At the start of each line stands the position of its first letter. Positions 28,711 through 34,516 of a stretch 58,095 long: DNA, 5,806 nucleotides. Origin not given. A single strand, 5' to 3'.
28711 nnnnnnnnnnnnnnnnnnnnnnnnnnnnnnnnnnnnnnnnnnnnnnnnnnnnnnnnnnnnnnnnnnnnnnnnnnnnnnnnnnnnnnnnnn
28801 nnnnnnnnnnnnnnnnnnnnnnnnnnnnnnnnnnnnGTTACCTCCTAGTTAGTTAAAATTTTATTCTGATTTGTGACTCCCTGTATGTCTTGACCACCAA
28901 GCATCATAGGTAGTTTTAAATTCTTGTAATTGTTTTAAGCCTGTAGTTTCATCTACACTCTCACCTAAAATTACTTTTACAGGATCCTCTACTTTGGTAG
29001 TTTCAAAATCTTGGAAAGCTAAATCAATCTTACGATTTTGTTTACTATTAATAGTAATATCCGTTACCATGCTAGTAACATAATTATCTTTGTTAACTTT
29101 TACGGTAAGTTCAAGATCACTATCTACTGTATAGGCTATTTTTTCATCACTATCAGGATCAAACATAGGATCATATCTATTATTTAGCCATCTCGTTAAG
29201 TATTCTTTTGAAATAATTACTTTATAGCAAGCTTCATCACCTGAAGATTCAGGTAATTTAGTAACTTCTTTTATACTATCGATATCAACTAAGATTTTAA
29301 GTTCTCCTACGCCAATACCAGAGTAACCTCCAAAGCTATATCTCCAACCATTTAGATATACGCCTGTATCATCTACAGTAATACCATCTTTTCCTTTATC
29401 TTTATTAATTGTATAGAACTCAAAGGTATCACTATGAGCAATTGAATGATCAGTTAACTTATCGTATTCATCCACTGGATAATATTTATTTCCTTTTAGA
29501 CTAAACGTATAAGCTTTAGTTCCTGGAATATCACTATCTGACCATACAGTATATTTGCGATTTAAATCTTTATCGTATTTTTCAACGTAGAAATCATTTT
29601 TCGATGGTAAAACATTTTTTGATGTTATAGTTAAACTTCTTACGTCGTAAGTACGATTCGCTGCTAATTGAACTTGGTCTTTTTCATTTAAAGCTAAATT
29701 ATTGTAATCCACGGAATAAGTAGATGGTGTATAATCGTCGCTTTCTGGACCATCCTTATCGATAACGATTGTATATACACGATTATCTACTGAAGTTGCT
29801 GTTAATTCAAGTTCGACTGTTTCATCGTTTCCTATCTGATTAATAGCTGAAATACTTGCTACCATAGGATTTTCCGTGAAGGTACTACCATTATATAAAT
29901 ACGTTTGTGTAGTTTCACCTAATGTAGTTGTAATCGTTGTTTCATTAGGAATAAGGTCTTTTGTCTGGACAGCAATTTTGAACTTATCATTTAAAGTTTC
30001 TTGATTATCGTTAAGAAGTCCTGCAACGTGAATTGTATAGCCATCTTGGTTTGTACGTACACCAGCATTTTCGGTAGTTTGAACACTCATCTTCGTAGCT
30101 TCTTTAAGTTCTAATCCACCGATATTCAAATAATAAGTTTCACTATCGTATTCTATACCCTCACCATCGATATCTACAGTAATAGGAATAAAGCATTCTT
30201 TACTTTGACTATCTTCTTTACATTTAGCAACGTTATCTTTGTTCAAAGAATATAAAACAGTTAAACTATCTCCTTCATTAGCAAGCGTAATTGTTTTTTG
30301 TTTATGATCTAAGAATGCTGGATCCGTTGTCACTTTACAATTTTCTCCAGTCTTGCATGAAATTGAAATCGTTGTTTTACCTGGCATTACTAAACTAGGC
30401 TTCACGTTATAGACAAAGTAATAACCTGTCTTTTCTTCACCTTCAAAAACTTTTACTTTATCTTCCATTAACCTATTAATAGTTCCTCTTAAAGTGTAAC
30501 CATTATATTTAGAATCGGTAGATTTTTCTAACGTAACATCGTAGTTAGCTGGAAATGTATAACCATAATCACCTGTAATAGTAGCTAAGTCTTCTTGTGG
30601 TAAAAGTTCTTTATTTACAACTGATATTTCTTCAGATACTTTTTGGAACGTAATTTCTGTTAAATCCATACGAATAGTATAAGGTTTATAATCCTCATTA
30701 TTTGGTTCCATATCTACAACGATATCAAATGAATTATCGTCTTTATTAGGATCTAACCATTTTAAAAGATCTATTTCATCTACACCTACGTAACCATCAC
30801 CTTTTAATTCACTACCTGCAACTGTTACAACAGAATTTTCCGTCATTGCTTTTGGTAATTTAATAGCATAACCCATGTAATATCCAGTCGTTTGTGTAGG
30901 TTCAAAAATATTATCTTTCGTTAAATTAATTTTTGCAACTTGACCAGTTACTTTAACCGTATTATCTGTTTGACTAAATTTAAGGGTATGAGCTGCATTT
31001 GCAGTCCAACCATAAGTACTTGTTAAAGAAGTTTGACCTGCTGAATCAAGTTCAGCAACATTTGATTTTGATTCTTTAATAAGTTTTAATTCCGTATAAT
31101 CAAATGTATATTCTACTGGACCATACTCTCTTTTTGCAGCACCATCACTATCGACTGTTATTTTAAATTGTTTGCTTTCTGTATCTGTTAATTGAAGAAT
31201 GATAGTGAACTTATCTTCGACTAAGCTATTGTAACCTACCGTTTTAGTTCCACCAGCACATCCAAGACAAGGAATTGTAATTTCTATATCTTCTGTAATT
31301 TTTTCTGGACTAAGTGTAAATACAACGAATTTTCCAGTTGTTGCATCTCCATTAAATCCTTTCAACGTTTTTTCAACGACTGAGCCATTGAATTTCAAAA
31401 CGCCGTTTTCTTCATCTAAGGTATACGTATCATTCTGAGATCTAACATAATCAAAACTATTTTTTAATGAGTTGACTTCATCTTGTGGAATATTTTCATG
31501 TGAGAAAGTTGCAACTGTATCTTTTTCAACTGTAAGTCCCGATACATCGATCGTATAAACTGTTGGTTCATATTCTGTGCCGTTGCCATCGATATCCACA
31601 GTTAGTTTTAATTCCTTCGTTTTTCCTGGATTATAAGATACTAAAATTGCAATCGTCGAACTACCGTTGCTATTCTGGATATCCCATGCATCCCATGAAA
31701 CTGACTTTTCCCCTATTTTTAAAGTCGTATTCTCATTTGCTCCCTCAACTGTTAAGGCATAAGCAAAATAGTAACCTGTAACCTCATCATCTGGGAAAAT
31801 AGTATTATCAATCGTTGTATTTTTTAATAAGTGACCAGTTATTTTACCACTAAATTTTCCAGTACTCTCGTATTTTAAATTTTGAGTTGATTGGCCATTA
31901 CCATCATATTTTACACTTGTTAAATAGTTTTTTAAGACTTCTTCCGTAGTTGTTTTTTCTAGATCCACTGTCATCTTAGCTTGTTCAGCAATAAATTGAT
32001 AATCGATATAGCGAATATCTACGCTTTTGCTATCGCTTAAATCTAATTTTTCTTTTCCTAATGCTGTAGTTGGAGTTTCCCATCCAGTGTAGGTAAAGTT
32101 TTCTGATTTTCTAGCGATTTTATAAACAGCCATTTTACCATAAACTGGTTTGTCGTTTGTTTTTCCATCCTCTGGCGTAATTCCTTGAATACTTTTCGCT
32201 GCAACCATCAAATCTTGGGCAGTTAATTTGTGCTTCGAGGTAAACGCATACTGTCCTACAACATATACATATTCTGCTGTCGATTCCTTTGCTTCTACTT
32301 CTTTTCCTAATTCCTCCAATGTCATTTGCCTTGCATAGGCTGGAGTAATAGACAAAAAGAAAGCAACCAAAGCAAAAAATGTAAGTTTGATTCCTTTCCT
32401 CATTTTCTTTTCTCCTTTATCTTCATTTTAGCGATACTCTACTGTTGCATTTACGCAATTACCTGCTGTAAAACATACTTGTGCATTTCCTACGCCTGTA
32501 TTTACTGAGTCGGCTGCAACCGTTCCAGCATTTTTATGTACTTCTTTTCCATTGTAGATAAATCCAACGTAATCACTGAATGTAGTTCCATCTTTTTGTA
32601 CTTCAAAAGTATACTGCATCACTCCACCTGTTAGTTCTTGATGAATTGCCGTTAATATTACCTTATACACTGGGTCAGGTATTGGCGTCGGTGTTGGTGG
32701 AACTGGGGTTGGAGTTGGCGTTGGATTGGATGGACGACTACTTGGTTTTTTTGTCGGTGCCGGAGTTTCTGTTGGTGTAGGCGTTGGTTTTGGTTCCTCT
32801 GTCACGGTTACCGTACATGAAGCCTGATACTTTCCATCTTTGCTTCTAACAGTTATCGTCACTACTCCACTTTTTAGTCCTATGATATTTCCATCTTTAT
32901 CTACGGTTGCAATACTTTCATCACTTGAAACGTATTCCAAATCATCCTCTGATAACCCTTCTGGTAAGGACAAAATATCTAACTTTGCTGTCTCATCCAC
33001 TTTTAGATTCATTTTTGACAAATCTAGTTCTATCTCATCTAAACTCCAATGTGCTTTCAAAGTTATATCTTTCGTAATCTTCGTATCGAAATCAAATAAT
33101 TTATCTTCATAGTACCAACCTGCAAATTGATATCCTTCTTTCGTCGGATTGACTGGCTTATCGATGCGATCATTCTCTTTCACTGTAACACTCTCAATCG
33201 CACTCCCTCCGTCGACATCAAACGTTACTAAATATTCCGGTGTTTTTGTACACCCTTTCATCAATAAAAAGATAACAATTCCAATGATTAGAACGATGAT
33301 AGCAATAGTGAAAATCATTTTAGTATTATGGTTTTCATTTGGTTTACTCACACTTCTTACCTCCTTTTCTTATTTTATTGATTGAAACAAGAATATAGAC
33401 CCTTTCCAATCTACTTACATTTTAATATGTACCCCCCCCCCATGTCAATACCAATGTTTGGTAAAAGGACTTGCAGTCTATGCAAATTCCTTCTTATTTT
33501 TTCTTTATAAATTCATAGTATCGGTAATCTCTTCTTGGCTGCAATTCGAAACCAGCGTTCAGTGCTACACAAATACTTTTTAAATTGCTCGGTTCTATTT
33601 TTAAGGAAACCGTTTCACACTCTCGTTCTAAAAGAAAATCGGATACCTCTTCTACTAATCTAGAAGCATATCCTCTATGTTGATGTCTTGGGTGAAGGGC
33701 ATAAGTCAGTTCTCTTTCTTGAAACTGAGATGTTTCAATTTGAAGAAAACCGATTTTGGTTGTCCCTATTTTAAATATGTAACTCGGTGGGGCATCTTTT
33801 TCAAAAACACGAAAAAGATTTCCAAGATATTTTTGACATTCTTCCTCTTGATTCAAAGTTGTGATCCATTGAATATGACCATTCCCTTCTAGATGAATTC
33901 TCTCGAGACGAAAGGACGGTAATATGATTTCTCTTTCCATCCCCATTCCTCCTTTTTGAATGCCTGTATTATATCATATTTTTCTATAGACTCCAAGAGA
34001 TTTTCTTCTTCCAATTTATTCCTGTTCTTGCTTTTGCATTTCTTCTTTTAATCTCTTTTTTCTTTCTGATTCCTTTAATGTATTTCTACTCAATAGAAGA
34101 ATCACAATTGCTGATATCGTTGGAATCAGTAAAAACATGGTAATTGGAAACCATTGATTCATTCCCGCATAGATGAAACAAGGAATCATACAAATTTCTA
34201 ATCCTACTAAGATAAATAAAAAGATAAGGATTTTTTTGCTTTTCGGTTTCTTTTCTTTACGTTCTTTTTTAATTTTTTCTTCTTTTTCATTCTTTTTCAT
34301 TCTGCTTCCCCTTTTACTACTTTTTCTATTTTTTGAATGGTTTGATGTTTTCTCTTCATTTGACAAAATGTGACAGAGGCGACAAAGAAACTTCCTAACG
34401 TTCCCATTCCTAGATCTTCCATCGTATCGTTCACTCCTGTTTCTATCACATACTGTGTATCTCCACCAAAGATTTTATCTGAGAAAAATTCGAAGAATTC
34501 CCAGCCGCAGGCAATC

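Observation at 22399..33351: Operon of an anchored Ig-like protein plus two giant secreted paralogues built from an unassigned ~150-170-aa module with a DxDG[DE]G motif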

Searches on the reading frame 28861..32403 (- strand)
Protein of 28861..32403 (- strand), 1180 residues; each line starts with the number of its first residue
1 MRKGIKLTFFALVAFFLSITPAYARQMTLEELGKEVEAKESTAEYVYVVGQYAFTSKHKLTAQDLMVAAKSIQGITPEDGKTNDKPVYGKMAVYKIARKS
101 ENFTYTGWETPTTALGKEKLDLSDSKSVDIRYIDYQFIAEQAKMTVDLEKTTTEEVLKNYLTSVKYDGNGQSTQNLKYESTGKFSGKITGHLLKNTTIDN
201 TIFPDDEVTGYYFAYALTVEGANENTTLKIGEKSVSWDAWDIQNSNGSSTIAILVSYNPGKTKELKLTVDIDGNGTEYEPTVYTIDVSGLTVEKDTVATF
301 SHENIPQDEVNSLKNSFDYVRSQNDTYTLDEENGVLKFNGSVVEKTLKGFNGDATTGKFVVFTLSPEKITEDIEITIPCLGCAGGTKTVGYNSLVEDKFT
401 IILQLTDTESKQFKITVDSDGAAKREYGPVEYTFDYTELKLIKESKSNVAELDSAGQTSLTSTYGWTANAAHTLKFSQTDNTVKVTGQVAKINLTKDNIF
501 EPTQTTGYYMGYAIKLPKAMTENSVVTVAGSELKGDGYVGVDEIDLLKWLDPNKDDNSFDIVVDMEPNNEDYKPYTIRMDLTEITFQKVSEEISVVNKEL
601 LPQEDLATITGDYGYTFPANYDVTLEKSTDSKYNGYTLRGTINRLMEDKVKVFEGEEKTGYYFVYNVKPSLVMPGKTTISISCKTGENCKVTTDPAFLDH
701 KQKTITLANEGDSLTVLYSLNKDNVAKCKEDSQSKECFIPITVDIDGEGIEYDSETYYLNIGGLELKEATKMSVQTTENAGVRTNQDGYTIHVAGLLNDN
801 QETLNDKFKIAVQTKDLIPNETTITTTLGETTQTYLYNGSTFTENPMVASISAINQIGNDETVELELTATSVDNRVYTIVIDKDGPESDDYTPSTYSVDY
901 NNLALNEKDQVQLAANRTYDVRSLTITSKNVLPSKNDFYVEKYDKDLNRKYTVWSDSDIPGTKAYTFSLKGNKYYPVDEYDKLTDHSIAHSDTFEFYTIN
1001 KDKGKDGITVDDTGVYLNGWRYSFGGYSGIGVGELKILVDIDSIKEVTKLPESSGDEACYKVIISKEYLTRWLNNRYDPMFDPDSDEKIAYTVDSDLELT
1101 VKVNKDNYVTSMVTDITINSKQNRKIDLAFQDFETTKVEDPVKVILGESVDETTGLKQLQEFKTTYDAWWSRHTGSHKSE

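Call 5: search_protein_families(library=pfam, proteins=[window:28861-32403:-], max_evalue=0.1)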
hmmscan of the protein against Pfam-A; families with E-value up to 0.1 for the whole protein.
window:28861-32403:- (1180 aa): 0 families

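Call 6: search_protein_families(library=ncbifam, proteins=[window:28861-32403:-], max_evalue=0.1)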
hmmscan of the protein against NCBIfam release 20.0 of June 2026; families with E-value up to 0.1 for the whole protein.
window:28861-32403:- (1180 aa): 0 families

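Call 9: search_solved_structures(query=window:28861-32403:-, max_evalue=1)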
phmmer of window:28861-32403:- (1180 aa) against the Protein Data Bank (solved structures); distinct sequences matched with E-value up to 1: 0.

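Call 10: find_homologous_proteins(query=window:28861-32403:-)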
Query window:28861-32403:- (1180 aa): 7 proteins with E <= 0.001 among 8000 candidates.
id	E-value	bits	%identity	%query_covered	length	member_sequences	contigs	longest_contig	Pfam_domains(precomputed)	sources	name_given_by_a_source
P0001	0.0e+0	2630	100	100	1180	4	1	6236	-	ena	-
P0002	3.2e-68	249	30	50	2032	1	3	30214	PF09479.17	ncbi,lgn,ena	-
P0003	3.1e-66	242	29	64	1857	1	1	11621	-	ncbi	-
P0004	4.4e-49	185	29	50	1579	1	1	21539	-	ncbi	-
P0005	1.3e-35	141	30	38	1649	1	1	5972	-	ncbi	-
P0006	3.2e-35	140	28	50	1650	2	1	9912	-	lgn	-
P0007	3.6e-33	133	38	13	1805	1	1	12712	PF09479.17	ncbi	-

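Call 11: find_encoding_contigs(protein=P0002, flank=10000, max_places=4)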
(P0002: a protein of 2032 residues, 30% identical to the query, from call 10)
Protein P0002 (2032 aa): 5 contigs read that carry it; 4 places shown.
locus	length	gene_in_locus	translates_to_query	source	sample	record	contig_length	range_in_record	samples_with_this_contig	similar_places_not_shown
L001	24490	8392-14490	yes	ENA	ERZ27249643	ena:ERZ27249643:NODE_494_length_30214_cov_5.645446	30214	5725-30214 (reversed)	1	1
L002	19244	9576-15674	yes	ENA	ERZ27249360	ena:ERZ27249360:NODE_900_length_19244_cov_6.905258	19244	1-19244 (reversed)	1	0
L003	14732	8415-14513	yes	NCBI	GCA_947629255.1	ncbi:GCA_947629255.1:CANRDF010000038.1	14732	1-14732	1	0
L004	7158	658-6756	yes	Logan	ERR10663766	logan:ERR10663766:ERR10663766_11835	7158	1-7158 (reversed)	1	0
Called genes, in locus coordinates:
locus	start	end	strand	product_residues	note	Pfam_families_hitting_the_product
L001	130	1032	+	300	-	PF00890:FAD_binding_2, PF01266:DAO (weak), PF01946:Thi4 (weak), PF03486:HI0933_like (weak), PF07992:Pyr_redox_2, PF12831:FAD_oxidored, PF13738:Pyr_redox_3, PF00070:Pyr_redox, +1 more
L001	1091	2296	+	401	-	PF00162:PGK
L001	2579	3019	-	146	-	PF13560:HTH_31 (faint), PF01381:HTH_3 (weak), PF13443:HTH_26 (faint), PF12844:HTH_19 (weak), PF01381:HTH_3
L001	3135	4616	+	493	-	-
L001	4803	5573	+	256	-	PF00072:Response_reg, PF08769:Spo0A_C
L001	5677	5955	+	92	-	-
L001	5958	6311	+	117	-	-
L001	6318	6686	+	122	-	-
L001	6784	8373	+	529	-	PF00801:PKD (faint), PF09479:Flg_new, PF02368:Big_2, PF21764:Invasin_D4 (faint), PF21461:HL_N-beta (faint), PF22359:Big-like (faint), PF26182:Ig_NUP210_5th (faint), PF02368:Big_2, +1 more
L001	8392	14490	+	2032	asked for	PF09479:Flg_new (weak)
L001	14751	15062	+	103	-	PF00338:Ribosomal_S10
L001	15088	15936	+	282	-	PF00297:Ribosomal_L3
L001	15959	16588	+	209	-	PF00573:Ribosomal_L4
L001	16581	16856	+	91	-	PF00276:Ribosomal_L23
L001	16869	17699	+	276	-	PF00181:Ribosomal_L2_N, PF03947:Ribosomal_L2_C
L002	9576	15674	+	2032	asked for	PF09479:Flg_new (weak)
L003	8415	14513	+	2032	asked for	PF09479:Flg_new (weak)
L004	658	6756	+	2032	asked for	PF09479:Flg_new (weak)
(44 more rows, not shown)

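Call 12: find_encoding_contigs(protein=P0003, flank=10000, max_places=3)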
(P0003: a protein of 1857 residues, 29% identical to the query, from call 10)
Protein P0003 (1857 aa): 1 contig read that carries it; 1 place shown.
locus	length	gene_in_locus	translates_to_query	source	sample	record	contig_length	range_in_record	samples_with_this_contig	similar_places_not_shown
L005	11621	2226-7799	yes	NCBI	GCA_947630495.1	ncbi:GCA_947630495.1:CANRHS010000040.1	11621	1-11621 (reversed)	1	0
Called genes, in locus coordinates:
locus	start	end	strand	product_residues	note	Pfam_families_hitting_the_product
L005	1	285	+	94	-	?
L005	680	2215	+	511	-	PF09479:Flg_new, PF02368:Big_2, PF20578:aBig_2 (faint), PF26182:Ig_NUP210_5th (faint), PF26918:Ig_Eae (faint), PF02368:Big_2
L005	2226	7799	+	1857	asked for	-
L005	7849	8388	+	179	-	-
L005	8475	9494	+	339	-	PF01972:SDH_protease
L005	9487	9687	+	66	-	-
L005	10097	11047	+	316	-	PF00078:RVT_1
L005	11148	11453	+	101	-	-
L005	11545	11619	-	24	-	?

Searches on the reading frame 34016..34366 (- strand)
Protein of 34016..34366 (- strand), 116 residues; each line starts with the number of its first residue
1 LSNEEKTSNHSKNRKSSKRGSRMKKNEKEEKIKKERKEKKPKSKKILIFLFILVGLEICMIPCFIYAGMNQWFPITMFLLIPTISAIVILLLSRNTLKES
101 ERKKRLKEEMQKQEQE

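Call 13: search_protein_families(library=pfam, proteins=[window:34016-34366:-], max_evalue=0.001)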
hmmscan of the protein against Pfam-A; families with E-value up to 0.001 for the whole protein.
window:34016-34366:- (116 aa): 2 families
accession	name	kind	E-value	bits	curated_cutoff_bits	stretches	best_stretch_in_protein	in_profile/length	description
PF03606.21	DcuC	-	0.00021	20.4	23.1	1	18-103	224-307/461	C4-dicarboxylate anaerobic carrier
PF20990.2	DUF2207_C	-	0.00029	21.1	33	1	8-106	99-199/247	Predicted membrane protein (DUF2207) C-terminal domain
